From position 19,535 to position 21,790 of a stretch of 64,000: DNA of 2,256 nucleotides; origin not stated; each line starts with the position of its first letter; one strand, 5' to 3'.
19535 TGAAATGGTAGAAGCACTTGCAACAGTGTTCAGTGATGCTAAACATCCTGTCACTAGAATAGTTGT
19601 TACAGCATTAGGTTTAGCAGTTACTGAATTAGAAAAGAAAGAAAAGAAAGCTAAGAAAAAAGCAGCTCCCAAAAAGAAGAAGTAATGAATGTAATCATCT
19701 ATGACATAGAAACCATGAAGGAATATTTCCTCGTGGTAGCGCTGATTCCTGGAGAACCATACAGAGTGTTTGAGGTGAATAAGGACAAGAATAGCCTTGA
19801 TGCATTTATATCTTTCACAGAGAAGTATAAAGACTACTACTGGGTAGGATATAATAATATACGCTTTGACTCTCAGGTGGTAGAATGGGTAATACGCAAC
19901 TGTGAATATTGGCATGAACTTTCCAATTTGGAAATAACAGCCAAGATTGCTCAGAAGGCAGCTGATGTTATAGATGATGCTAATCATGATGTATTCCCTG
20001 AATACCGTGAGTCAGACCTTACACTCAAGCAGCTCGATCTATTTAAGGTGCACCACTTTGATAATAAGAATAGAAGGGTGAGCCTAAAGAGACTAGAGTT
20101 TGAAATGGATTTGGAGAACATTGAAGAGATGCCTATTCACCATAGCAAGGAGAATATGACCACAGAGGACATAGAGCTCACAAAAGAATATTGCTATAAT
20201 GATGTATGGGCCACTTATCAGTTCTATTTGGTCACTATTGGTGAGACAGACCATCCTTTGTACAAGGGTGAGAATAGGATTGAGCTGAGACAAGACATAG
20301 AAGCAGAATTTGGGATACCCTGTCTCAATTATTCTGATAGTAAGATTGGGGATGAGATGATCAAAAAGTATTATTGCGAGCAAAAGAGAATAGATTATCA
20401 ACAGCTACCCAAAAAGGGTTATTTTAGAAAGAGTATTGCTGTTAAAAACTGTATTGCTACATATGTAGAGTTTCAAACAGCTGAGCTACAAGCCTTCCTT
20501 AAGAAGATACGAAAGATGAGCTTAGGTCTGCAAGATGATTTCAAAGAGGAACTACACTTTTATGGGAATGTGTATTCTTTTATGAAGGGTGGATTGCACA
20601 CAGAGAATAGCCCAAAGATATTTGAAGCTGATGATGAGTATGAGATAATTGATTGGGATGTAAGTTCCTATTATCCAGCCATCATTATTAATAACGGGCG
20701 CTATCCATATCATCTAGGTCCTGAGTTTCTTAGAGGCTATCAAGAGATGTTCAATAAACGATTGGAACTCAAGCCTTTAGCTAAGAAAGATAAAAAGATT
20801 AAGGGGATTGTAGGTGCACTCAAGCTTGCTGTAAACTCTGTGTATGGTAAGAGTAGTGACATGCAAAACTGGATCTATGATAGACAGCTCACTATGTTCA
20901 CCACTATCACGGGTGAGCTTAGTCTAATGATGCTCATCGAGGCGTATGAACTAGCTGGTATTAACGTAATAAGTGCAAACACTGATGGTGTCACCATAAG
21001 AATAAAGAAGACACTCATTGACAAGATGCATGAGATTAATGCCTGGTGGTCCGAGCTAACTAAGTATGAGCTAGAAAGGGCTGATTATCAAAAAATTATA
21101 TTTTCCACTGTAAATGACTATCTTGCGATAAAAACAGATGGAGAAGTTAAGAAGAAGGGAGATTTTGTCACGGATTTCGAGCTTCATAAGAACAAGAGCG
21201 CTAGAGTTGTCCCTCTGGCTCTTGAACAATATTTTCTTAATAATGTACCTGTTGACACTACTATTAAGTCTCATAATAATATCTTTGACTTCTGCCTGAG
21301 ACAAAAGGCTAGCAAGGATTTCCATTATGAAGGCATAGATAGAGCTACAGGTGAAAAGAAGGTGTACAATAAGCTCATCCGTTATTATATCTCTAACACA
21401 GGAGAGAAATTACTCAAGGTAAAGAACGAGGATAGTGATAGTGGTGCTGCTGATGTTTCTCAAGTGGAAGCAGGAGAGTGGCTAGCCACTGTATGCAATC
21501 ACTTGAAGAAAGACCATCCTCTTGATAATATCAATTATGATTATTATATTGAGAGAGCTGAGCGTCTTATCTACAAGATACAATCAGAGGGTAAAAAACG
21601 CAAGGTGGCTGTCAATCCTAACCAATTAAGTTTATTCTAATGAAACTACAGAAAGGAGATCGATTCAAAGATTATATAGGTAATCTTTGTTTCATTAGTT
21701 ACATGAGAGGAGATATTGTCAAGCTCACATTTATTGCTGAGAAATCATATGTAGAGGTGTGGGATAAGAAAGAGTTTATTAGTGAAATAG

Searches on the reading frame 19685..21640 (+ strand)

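Call 29: search_protein_families(library=pfam, proteins=[window:19685-21640:+], max_evalue=0.001)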
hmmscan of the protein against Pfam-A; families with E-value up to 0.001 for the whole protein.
window:19685-21640:+ (651 aa): 0 families

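Call 38: search_protein_families(library=phrogs, proteins=[window:19685-21640:+], max_evalue=0.00001)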
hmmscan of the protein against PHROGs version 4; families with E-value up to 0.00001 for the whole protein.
window:19685-21640:+ (651 aa): 3 families
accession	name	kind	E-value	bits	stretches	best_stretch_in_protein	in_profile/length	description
phrog_1252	-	DNA, RNA and nucleotide metabolism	3.7e-139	466.3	1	2-640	53-659/663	DNA polymerase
phrog_18505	-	DNA, RNA and nucleotide metabolism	1e-45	157.5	1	344-572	7-239/349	DNA polymerase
phrog_15833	-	DNA, RNA and nucleotide metabolism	3.7e-16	60.4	1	489-579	7-101/192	DNA polymerase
